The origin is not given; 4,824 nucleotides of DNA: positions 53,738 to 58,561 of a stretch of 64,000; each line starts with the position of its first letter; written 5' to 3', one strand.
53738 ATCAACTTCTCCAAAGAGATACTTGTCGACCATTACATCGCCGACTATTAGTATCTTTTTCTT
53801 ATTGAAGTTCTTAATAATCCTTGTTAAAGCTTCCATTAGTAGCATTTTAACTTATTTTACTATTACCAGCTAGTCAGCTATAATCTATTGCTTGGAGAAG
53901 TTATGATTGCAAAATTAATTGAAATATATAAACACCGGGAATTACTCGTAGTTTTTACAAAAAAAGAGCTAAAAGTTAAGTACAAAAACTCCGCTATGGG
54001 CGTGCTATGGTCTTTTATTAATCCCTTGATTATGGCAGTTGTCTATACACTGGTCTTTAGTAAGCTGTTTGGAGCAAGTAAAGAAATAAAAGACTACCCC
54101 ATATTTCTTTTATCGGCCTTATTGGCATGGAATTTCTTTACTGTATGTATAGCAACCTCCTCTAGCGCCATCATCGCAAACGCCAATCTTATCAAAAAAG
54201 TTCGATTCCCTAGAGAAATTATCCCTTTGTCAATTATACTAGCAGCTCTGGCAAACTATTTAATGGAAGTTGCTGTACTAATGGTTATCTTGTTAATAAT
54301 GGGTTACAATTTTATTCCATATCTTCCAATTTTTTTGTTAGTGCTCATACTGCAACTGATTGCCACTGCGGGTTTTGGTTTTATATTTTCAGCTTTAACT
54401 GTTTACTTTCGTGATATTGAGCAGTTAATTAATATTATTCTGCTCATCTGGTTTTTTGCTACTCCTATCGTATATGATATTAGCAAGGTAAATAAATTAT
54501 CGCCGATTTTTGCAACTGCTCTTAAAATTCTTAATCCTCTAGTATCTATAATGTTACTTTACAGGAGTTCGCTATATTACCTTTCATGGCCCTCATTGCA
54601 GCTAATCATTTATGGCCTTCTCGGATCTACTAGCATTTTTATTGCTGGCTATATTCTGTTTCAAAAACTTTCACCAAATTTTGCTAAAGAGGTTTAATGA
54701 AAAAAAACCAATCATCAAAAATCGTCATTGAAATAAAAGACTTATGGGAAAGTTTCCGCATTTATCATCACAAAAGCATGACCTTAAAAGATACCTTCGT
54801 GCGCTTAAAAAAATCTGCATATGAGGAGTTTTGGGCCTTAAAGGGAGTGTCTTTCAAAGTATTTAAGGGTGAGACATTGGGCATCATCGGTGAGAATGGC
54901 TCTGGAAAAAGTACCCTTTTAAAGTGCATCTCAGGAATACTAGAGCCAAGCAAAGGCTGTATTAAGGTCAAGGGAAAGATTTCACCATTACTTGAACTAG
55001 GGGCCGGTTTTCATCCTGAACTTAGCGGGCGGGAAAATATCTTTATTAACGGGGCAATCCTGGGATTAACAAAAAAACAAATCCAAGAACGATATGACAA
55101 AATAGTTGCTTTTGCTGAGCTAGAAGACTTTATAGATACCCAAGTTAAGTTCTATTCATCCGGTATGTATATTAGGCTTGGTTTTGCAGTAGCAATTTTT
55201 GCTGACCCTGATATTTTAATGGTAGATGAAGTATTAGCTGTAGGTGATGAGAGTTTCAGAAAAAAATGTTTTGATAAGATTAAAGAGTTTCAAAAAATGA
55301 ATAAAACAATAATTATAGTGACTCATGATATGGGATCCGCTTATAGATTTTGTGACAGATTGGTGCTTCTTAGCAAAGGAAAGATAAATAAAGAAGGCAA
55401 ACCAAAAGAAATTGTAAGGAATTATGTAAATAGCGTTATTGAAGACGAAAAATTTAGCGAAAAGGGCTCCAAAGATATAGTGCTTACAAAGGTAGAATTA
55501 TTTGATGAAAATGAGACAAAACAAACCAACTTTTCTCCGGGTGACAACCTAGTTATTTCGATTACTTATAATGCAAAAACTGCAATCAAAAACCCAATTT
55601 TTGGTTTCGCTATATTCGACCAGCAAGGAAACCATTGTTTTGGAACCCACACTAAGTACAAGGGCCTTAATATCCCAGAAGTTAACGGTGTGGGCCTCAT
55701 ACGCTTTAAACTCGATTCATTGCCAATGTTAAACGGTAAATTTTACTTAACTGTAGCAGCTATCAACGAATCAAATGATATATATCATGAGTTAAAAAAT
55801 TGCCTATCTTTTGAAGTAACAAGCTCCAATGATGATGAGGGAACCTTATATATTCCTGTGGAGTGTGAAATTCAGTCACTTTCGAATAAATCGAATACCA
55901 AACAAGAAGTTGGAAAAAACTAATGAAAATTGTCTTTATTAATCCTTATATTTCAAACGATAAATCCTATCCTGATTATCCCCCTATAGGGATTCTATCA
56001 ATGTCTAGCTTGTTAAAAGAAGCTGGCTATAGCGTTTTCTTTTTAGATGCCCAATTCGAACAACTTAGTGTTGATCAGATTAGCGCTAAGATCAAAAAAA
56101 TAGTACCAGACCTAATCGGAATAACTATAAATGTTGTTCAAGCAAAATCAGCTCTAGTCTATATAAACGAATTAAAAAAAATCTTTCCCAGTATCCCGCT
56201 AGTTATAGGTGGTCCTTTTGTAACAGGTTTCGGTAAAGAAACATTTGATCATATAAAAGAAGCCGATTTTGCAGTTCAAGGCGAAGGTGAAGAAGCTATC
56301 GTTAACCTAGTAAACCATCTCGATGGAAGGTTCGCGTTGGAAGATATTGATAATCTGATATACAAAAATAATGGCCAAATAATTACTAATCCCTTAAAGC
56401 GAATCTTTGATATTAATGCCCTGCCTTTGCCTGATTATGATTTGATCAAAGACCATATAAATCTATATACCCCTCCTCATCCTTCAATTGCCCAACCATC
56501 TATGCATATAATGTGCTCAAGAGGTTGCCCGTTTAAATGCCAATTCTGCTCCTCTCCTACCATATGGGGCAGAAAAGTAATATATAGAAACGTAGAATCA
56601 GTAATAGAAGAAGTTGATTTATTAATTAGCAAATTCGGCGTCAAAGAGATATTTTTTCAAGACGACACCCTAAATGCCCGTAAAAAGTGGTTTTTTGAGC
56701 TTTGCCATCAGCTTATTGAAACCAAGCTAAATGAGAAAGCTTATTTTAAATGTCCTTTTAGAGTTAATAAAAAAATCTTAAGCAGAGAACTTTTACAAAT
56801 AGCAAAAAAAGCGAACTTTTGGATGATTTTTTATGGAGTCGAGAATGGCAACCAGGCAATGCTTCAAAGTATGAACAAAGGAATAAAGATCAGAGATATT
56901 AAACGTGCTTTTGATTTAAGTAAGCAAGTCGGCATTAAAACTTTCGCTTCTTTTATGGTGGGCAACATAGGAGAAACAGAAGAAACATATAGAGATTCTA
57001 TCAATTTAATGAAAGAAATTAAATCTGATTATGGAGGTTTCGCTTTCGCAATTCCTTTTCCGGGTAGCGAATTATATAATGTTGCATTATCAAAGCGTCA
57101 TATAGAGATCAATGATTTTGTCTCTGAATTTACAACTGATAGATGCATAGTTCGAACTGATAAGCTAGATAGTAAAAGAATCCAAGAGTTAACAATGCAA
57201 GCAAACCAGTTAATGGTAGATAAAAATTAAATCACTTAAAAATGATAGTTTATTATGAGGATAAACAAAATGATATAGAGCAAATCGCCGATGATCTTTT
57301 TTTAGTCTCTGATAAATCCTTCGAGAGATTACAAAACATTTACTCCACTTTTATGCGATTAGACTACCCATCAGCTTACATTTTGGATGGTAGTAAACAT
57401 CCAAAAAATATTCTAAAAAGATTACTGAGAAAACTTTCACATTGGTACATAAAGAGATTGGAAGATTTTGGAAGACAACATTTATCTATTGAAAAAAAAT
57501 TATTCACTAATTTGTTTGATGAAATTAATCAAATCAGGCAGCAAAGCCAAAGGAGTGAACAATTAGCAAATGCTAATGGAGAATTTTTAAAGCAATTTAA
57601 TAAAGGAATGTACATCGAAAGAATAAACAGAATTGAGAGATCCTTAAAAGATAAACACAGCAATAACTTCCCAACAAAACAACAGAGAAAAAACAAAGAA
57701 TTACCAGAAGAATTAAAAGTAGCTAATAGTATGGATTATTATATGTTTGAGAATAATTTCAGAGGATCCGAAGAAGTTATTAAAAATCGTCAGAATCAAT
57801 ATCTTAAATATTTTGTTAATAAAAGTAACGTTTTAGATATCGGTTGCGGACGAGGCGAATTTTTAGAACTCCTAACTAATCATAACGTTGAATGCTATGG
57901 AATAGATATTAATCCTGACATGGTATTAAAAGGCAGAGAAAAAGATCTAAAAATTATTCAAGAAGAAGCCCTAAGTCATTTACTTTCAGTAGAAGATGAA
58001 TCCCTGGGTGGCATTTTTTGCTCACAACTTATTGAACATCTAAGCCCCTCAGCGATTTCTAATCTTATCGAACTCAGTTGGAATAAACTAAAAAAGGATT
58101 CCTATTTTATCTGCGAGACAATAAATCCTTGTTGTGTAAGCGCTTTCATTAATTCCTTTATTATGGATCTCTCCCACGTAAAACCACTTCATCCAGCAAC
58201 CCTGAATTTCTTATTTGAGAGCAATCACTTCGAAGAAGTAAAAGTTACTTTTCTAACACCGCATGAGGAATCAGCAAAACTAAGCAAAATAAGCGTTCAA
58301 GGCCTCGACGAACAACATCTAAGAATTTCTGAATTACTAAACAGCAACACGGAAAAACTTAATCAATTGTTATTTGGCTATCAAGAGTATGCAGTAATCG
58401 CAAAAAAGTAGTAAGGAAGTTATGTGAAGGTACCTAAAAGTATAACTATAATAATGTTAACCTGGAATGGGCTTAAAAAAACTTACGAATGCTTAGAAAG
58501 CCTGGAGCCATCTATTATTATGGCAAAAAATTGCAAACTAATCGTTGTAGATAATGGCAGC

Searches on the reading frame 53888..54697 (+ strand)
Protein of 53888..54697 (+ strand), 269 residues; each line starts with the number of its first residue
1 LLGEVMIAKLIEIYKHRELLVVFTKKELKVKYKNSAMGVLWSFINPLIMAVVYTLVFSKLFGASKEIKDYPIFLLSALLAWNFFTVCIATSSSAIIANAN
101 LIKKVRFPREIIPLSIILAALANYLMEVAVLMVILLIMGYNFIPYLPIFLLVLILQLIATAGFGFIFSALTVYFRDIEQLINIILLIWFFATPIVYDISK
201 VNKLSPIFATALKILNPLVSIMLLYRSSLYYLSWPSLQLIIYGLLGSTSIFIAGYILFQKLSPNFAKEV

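Call 29: search_protein_families(library=pfam, proteins=[window:53888-54697:+], max_evalue=0.001)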
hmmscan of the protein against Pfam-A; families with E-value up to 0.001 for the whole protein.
window:53888-54697:+ (269 aa): 1 family
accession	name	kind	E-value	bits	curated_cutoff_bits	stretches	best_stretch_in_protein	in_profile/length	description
PF01061.29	ABC2_membrane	-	7.3e-21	75.1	26.9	1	20-228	3-209/211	ABC-2 type transporter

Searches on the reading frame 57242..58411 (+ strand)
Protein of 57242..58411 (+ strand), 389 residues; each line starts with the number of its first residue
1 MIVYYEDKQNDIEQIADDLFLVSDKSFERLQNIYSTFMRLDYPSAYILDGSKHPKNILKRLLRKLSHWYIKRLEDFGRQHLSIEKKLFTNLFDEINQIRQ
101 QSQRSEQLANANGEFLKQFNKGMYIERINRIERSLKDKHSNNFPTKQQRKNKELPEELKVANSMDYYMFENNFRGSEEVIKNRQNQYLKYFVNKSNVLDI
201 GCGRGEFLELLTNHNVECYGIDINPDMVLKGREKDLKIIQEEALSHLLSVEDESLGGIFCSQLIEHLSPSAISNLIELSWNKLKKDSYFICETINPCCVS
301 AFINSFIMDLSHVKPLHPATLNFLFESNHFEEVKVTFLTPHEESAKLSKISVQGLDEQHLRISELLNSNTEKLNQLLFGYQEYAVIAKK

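Call 51: search_protein_families(library=pfam, proteins=[window:57242-58411:+], max_evalue=0.00001)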
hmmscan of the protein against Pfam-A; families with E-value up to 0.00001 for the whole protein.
window:57242-58411:+ (389 aa): 6 families
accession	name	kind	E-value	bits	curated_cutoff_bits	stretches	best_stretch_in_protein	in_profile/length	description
PF13489.12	Methyltransf_23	-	4.6e-12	46.4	27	1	185-298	14-123/164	Methyltransferase domain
PF08241.18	Methyltransf_11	-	1.1e-10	42.4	21.2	1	198-290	1-94/95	Methyltransferase domain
PF13649.12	Methyltransf_25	-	1.2e-10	42.3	27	1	197-284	1-94/97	Methyltransferase domain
PF13847.12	Methyltransf_31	-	1.1e-08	35.3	27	1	194-295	4-113/145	Methyltransferase domain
PF07021.18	MetW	-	1.4e-08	35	21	1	192-265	12-86/193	Methionine biosynthesis protein MetW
PF08242.18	Methyltransf_12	-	3.6e-07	31.2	30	1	198-270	1-79/98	Methyltransferase domain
